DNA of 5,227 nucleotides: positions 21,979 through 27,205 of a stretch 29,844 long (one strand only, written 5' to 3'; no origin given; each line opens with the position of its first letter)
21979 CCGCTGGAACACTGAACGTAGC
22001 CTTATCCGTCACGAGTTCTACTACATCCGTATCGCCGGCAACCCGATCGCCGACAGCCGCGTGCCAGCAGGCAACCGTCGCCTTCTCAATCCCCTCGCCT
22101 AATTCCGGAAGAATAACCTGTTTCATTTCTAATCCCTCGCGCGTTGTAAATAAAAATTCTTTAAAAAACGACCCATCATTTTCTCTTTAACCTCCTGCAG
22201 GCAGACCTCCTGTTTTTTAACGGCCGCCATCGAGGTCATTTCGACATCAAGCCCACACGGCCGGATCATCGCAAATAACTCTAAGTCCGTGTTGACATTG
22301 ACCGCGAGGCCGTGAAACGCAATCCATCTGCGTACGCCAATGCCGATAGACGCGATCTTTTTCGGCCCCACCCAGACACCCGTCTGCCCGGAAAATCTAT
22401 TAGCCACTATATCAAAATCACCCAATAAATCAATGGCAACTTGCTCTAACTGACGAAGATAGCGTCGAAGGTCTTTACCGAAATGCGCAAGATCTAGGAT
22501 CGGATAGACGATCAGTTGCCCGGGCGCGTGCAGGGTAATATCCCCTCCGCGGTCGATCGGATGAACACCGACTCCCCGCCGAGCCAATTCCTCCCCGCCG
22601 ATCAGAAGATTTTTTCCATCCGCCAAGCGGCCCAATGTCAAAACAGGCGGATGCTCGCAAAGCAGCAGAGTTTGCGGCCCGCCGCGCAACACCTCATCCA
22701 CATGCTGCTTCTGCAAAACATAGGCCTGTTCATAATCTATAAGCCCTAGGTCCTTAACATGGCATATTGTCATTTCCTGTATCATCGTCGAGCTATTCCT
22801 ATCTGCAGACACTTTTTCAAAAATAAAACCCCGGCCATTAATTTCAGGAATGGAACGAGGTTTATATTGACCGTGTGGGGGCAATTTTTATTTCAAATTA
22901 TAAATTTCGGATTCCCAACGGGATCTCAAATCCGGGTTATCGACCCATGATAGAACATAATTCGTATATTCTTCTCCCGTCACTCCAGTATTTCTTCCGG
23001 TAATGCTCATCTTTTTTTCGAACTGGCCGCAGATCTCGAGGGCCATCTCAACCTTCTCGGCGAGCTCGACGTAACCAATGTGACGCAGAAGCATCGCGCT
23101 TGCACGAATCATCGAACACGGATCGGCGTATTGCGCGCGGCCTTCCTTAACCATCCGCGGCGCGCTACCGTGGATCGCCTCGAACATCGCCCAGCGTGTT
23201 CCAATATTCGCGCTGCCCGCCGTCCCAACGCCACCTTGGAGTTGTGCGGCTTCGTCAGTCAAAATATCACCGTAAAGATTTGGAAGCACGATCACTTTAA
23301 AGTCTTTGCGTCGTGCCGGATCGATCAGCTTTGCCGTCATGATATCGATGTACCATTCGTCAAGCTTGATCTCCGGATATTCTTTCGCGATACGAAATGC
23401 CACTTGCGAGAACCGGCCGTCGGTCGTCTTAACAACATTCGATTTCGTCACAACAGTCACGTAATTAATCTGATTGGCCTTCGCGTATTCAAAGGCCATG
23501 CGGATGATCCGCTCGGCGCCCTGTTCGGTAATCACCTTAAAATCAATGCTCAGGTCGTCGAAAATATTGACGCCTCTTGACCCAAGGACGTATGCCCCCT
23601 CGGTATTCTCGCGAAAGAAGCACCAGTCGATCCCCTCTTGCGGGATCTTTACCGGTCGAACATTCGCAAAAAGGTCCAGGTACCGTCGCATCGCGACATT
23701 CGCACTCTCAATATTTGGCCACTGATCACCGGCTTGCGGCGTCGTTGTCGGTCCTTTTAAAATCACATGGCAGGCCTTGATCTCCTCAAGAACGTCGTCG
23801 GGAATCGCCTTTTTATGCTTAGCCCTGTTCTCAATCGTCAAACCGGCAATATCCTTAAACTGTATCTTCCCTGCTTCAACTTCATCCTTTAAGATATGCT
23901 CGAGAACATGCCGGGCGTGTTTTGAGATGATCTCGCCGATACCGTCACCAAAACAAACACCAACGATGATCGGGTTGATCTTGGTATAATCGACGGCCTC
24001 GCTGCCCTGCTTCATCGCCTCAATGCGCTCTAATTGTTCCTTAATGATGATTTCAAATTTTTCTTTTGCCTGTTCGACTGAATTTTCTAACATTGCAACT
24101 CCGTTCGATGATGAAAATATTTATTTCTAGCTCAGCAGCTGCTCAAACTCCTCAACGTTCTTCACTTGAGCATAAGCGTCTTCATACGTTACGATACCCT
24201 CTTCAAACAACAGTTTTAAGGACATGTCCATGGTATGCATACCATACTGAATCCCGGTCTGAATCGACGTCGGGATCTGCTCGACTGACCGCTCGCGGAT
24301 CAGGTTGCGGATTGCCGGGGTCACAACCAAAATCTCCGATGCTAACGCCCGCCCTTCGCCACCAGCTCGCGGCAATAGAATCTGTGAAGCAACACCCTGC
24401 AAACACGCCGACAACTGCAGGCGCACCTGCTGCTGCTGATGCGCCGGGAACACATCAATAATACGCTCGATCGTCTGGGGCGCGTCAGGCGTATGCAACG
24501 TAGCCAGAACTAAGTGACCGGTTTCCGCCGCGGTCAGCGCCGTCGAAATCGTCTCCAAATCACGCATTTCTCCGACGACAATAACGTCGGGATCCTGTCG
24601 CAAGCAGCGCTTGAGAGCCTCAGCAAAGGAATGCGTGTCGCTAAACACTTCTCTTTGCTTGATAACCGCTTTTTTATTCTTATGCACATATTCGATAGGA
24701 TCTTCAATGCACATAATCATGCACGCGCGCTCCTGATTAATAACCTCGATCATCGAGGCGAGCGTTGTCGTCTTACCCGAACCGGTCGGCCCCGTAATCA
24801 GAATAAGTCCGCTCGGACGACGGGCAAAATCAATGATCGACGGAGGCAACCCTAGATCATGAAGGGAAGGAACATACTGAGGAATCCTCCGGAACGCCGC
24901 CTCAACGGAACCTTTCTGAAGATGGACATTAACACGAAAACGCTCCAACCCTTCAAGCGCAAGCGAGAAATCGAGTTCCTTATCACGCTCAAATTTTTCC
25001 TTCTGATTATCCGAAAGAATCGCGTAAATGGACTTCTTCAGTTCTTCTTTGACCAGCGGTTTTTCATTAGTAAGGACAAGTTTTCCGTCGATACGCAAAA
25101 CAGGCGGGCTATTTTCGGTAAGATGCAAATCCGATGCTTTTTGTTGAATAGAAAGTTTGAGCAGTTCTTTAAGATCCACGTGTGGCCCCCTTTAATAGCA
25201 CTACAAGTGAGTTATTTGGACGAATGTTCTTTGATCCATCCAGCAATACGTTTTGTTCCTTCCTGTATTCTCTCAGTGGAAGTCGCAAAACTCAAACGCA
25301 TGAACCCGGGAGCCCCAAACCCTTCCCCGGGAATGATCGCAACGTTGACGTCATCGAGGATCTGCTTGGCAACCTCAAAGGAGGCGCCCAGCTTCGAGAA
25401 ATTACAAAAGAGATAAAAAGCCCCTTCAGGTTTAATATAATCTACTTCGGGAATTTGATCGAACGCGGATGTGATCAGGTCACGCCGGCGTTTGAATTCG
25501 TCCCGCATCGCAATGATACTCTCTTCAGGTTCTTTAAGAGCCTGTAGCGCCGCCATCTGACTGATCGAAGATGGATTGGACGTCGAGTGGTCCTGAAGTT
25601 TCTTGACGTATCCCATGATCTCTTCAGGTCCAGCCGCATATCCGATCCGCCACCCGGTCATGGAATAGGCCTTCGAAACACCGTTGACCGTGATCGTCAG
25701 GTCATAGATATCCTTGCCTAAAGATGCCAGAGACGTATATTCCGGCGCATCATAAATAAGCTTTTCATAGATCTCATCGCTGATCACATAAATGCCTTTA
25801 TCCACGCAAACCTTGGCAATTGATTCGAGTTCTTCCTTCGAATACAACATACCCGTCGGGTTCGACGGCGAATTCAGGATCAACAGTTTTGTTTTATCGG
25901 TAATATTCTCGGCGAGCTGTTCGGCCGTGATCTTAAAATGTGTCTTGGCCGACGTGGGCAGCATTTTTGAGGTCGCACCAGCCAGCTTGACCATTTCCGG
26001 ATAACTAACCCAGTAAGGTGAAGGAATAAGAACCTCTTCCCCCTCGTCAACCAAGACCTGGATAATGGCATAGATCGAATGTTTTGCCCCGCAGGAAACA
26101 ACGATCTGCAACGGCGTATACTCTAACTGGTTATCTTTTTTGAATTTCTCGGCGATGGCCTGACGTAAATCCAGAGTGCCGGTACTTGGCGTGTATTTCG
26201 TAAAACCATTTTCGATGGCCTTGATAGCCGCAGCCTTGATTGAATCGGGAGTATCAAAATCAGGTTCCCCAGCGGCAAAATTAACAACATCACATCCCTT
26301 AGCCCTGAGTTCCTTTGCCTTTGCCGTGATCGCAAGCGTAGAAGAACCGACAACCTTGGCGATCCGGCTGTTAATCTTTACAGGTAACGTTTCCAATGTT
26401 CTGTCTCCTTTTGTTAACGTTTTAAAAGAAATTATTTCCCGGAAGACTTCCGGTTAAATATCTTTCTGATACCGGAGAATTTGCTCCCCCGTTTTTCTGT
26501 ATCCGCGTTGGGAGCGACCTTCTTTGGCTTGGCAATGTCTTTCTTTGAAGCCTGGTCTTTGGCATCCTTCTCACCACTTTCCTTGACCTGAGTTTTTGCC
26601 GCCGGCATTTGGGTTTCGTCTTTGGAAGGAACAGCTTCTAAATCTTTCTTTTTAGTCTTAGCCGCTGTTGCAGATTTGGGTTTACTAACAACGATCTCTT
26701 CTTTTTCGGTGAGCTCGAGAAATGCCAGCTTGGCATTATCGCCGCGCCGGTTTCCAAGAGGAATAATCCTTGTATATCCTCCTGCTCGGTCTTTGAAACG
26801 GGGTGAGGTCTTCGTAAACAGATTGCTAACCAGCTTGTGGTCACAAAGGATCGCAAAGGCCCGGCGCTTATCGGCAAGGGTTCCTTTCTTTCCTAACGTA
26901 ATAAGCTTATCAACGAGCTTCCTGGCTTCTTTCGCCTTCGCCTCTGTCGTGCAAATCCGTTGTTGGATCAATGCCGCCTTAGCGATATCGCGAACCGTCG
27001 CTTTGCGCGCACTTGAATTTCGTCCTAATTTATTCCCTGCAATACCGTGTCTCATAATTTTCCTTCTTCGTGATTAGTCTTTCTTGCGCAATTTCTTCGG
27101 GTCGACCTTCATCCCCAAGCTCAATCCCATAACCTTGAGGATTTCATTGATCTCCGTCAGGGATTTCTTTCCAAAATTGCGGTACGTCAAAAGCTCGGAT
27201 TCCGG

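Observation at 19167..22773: LipB and a free lipoyl domain coupled to a three-enzyme glycolipid module: possible lipoyl-carrier-dependent lipid acylation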

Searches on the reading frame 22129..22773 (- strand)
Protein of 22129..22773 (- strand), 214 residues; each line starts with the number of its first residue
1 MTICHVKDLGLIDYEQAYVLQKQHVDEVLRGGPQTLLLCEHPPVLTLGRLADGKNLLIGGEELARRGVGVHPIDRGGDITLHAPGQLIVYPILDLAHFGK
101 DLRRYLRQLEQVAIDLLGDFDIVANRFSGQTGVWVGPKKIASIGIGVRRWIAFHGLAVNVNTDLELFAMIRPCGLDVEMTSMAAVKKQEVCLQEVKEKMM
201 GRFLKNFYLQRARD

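Call 5: search_protein_families(library=pfam, proteins=[window:22129-22773:-], max_evalue=0.01)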
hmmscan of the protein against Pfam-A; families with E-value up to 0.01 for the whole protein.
window:22129-22773:- (214 aa): 1 family
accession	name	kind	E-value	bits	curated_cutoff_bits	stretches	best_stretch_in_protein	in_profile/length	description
PF21948.1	LplA-B_cat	-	1.8e-41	142.7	27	1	13-203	1-199/200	Lipoyl protein ligase A/B catalytic domain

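Call 16: search_protein_families(library=ncbifam, proteins=[window:22129-22773:-], max_evalue=0.001)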
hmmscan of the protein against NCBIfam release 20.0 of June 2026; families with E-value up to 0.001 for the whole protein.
window:22129-22773:- (214 aa): 5 families
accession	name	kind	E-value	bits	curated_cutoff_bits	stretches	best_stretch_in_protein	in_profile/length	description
NF010925.0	PRK14345.1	equivalog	5e-48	163.8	155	1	4-205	14-215/236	lipoyl(octanoyl) transferase LipB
TIGR00214.1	lipB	equivalog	2.9e-47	160.7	83.55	1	35-205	14-184/187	lipoyl(octanoyl) transferase LipB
NF010922.0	PRK14342.1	equivalog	2.1e-43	148.1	235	1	4-210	6-206/215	lipoyl(octanoyl) transferase LipB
NF010921.0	PRK14341.1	equivalog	8.5e-43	146.4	230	1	10-207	23-223/230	lipoyl(octanoyl) transferase LipB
NF010923.0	PRK14343.1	equivalog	1.4e-36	126.2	298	1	4-208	15-219/237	lipoyl(octanoyl) transferase LipB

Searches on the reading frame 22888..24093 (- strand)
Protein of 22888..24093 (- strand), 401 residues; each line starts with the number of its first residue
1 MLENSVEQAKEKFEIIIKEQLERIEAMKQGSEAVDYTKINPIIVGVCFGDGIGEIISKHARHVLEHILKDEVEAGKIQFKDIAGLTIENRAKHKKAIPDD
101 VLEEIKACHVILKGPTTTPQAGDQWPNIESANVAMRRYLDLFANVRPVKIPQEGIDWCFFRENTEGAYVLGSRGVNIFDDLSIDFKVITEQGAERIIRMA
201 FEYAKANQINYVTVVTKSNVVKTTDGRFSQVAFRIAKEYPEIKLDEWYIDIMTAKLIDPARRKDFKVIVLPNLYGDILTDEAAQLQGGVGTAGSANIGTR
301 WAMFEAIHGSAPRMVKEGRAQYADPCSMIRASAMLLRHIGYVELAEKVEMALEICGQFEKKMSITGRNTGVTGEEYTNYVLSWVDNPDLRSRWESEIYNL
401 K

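Call 5: search_protein_families(library=pfam, proteins=[window:22888-24093:-], max_evalue=0.01)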
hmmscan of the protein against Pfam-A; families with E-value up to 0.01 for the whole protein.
window:22888-24093:- (401 aa): 1 family
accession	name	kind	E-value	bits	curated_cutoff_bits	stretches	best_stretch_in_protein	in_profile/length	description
PF00180.25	Iso_dh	-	1.4e-68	232.2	27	1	44-353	2-320/348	Isocitrate/isopropylmalate dehydrogenase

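Call 16: search_protein_families(library=ncbifam, proteins=[window:22888-24093:-], max_evalue=0.001)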
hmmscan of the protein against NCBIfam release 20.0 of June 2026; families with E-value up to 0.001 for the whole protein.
window:22888-24093:- (401 aa): 16 families
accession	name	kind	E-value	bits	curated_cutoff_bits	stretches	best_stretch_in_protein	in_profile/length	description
NF006673.0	PRK09222.1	equivalog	2.4e-75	254.3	509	1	42-352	5-305/482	NADP-dependent isocitrate dehydrogenase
TIGR02088.1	LEU3_arch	subfamily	8.5e-71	238.8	409.8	1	45-357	2-302/324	isopropylmalate/isohomocitrate dehydrogenases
TIGR02924.1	ICDH_alpha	equivalog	1.7e-66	225.2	561.35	1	44-351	3-300/473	isocitrate dehydrogenase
NF006529.0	PRK08997.1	equivalog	5.9e-65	219.4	510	1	44-370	6-320/335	isocitrate dehydrogenase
NF040626.1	AksF2_Meth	equivalog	7.5e-64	216.1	540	1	45-353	5-300/333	homoisocitrate dehydrogenase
NF040619.1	AksF_Meth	equivalog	4.9e-59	200.1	500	1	45-356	5-321/343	homoisocitrate dehydrogenase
TIGR00175.1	mito_nad_idh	equivalog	1.7e-57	195.1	432.4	1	44-353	6-304/334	isocitrate dehydrogenase (NAD(+))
NF002898.0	PRK03437.1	equivalog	1.2e-52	179.4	393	1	44-375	7-340/347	3-isopropylmalate dehydrogenase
TIGR02089.1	TTC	equivalog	3.1e-50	171.1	470.4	1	47-357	9-327/352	tartrate dehydrogenase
TIGR00183.1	prok_nadp_idh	equivalog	9e-47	159.8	567.3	2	174-354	187-382/417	isocitrate dehydrogenase (NADP(+))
NF006048.0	PRK08194.1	equivalog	1.6e-45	155.7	501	1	44-368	6-336/352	tartrate dehydrogenase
NF005036.0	PRK06451.1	equivalog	3.1e-45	154.7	484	3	249-382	275-406/412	NADP-dependent isocitrate dehydrogenase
NF005425.0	PRK07006.1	equivalog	3.5e-44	151.2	490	3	260-353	291-381/416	NADP-dependent isocitrate dehydrogenase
NF040855.1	iso_homocit_dh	equivalog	1.5e-43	149.4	680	1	44-341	4-280/345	isocitrate--homoisocitrate dehydrogenase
TIGR00169.1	leuB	equivalog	4.4e-43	147.6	353.2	1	45-354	3-321/349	3-isopropylmalate dehydrogenase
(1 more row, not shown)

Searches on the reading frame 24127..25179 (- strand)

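Call 5: search_protein_families(library=pfam, proteins=[window:24127-25179:-], max_evalue=0.01)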
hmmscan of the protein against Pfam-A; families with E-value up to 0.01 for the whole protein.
window:24127-25179:- (350 aa): 21 families
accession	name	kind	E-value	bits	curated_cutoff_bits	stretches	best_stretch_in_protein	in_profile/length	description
PF00437.27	T2SSE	-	2.5e-46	158.4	24.9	1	4-282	13-288/370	Type II/IV secretion system protein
PF03266.21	NTPase_1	-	6.6e-05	23.3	23.9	0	126-150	2-26/168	NTPase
PF13245.12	AAA_19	-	6.7e-05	23.5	25.1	1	122-199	10-78/134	AAA domain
PF13401.12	AAA_22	-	0.00011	23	27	1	122-159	4-33/130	AAA domain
PF13476.12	AAA_23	-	0.00014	23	27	1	116-141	15-37/201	AAA domain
PF13191.12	AAA_16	-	0.0003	21.8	32.6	1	120-162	22-63/167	AAA ATPase domain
PF04851.21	ResIII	-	0.00054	20.3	22.5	1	126-258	26-160/164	Type III restriction enzyme, res subunit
PF25199.1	nSTAND_NTPase5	-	0.0008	19.7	34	1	121-167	39-85/145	Novel STAND NTPase 5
PF20720.3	nSTAND3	-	0.00096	19.3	27.2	1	124-173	18-69/155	Novel STAND NTPase 3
PF13086.12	AAA_11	-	0.001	19.4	27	1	116-150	10-44/257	AAA domain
PF00265.24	TK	-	0.0014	19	20.6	1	125-244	3-127/176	Thymidine kinase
PF13604.12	AAA_30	-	0.0014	18.9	27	0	119-150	14-45/191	AAA domain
PF13555.12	AAA_29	-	0.0014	18.8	27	1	121-146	20-45/61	P-loop containing region of AAA domain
PF00448.28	SRP54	-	0.0016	18.6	22.7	1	125-158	3-36/196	SRP54-type protein, GTPase domain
PF02492.25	cobW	-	0.0031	17.6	20.7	1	126-171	3-46/180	CobW/HypB/UreG, nucleotide-binding domain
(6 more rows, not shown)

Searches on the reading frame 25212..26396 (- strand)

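Call 5: search_protein_families(library=pfam, proteins=[window:25212-26396:-], max_evalue=0.01)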
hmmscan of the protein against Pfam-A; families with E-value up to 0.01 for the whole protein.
window:25212-26396:- (394 aa): 4 families
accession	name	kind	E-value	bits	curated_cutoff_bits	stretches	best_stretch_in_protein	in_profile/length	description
PF00155.27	Aminotran_1_2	-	4.2e-81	273.4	19.7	1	36-384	2-361/361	Aminotransferase class I and II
PF01053.26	Cys_Met_Meta_PP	-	1.9e-05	23.8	27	1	90-209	63-175/381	Cys/Met metabolism PLP-dependent enzyme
PF01041.23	DegT_DnrJ_EryC1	-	4e-05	23.5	19.8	1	101-207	46-145/360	DegT/DnrJ/EryC1/StrS aminotransferase family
PF00266.25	Aminotran_5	-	5.6e-05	22.7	21.5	1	98-207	64-175/371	Aminotransferase class-V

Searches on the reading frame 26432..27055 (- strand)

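Call 7: search_protein_families(library=pfam, proteins=[window:26432-27055:-], max_evalue=0.0001)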
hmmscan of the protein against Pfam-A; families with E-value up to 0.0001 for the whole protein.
window:26432-27055:- (207 aa): 1 family
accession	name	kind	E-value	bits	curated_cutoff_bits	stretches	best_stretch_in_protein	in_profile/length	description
PF01196.24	Ribosomal_L17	-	1.8e-30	106.1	27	1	22-115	3-96/97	Ribosomal protein L17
